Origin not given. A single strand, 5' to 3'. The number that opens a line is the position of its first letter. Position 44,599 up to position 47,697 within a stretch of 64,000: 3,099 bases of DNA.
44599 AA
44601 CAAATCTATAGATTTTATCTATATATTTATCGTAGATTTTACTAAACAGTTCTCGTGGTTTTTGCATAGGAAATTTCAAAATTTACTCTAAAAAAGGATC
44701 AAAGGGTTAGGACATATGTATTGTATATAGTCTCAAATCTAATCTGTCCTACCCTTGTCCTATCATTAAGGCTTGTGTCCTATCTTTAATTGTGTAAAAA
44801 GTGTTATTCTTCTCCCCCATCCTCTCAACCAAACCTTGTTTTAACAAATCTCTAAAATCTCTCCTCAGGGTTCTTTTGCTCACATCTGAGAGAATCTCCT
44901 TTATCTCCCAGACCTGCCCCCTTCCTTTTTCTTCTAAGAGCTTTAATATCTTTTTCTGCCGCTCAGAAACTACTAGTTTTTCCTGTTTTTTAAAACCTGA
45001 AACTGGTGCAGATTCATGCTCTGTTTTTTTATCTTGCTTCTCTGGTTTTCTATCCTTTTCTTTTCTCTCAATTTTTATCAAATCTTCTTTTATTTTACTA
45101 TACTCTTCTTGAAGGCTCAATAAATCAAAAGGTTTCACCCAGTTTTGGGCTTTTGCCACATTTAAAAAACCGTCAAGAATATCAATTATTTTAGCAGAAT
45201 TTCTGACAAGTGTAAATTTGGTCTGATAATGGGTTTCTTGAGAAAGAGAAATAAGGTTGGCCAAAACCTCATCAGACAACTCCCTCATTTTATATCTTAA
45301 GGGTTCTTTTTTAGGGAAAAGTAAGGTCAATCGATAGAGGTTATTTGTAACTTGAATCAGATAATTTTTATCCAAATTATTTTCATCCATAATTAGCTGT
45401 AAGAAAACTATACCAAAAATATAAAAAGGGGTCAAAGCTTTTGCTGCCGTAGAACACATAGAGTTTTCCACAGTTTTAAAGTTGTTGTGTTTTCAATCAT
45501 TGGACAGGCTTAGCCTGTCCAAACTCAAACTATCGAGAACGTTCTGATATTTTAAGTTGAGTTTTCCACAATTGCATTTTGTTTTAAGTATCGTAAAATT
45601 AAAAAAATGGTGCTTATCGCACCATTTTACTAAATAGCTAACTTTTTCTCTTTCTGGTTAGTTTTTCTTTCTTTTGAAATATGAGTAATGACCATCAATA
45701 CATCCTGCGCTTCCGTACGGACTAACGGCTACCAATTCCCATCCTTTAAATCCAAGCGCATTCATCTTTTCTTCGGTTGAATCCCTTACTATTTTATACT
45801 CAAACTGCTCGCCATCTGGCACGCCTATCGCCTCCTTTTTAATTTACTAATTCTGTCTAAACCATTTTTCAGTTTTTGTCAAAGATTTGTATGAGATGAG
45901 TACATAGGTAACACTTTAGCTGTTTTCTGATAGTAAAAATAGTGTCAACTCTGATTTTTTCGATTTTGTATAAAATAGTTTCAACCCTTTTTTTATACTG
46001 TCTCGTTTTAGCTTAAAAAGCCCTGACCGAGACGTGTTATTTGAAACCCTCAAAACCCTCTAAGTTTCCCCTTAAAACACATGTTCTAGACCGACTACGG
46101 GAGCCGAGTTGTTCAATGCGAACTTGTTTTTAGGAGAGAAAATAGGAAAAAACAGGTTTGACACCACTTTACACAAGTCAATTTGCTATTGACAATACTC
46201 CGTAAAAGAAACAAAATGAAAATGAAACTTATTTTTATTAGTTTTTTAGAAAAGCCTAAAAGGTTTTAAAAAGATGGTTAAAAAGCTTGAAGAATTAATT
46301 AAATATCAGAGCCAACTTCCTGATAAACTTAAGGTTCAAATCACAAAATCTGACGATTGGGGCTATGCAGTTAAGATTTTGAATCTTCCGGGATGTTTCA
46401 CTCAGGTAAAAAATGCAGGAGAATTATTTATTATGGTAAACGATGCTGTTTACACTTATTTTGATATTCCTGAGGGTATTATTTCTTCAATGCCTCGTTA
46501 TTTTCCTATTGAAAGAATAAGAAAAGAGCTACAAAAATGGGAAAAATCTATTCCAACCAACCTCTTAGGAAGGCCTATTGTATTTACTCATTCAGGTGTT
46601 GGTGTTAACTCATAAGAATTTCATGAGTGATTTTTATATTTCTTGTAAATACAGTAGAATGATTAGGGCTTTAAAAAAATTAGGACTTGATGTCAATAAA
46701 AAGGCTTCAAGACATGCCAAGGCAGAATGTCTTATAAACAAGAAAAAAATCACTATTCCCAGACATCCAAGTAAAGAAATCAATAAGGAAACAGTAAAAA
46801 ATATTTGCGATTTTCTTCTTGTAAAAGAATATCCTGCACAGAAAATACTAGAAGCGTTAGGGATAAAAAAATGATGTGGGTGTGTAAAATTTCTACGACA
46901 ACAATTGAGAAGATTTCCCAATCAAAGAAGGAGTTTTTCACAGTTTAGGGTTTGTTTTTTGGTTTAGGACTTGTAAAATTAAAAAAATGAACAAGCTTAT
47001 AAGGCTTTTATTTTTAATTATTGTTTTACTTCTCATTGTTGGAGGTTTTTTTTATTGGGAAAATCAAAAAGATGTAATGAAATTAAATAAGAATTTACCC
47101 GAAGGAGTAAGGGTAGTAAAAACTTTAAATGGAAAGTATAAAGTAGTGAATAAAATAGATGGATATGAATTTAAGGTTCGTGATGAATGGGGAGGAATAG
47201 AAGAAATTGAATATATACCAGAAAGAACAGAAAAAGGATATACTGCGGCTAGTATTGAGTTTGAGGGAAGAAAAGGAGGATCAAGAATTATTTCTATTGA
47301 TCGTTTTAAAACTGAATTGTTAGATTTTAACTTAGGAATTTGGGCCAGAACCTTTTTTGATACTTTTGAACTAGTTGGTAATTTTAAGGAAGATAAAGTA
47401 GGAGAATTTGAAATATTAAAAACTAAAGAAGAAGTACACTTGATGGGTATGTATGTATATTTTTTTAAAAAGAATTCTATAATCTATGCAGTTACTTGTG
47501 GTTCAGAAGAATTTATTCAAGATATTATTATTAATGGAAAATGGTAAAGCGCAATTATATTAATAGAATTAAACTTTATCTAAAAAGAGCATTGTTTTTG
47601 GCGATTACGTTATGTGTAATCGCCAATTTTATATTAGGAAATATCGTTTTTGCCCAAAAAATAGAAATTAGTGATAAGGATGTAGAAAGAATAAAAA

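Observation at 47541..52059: G12 homopolymer splits a ~1500-aa LTD/PKD/beta-helix surface protein: candidate phase-variation switch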

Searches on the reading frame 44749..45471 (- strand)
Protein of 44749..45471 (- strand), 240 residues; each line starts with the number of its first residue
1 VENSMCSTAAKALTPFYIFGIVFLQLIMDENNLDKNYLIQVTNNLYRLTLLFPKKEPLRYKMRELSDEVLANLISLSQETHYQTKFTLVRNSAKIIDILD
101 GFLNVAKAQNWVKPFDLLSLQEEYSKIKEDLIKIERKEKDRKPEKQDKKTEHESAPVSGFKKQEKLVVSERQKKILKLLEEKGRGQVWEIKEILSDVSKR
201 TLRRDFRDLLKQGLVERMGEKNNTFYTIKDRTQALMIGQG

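Call 36: search_protein_families(library=pfam, proteins=[window:44749-45471:-], max_evalue=0.001)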
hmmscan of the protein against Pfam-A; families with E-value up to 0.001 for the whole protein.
window:44749-45471:- (240 aa): 1 family
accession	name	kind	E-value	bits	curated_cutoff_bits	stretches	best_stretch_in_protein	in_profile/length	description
PF08220.18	HTH_DeoR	-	2.6e-08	33.9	21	1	171-217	1-46/57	DeoR-like helix-turn-helix domain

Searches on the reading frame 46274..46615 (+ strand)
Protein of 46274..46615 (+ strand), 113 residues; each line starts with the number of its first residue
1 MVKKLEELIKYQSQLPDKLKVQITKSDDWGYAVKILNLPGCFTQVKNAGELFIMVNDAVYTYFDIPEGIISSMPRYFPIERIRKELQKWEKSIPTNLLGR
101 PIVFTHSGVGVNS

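Call 36: search_protein_families(library=pfam, proteins=[window:46274-46615:+], max_evalue=0.001)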
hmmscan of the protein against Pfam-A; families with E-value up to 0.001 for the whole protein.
window:46274-46615:+ (113 aa): 1 family
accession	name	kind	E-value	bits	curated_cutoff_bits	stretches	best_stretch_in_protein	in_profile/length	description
PF15919.11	HicB_lk_antitox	-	0.00052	20.6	27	1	21-82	3-64/123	HicB_like antitoxin of bacterial toxin-antitoxin system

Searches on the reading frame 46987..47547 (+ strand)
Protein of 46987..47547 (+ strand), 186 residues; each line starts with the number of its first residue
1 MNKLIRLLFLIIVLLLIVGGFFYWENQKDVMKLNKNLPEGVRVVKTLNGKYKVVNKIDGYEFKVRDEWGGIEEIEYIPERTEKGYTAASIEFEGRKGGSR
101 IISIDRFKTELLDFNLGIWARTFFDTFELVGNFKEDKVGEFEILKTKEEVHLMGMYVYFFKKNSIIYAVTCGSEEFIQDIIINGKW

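Call 36: search_protein_families(library=pfam, proteins=[window:46987-47547:+], max_evalue=0.001)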
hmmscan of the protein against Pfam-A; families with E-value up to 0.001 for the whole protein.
window:46987-47547:+ (186 aa): 0 families

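Call 60: find_encoding_contigs(protein=window:46987-47544:+, flank=3000, max_places=10)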
Protein window:46987-47544:+ (186 aa): 1 contig read that carries it; 1 place shown.
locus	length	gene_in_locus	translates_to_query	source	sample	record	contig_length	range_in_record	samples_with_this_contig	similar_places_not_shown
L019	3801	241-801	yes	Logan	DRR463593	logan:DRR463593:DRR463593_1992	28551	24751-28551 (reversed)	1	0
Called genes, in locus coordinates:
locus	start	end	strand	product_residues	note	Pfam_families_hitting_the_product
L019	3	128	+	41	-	?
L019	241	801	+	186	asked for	-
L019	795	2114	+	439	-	-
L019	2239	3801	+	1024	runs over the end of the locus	PF00932:LTD, PF00801:PKD, PF18911:PKD_4, PF00932:LTD, PF05048:NosD (weak)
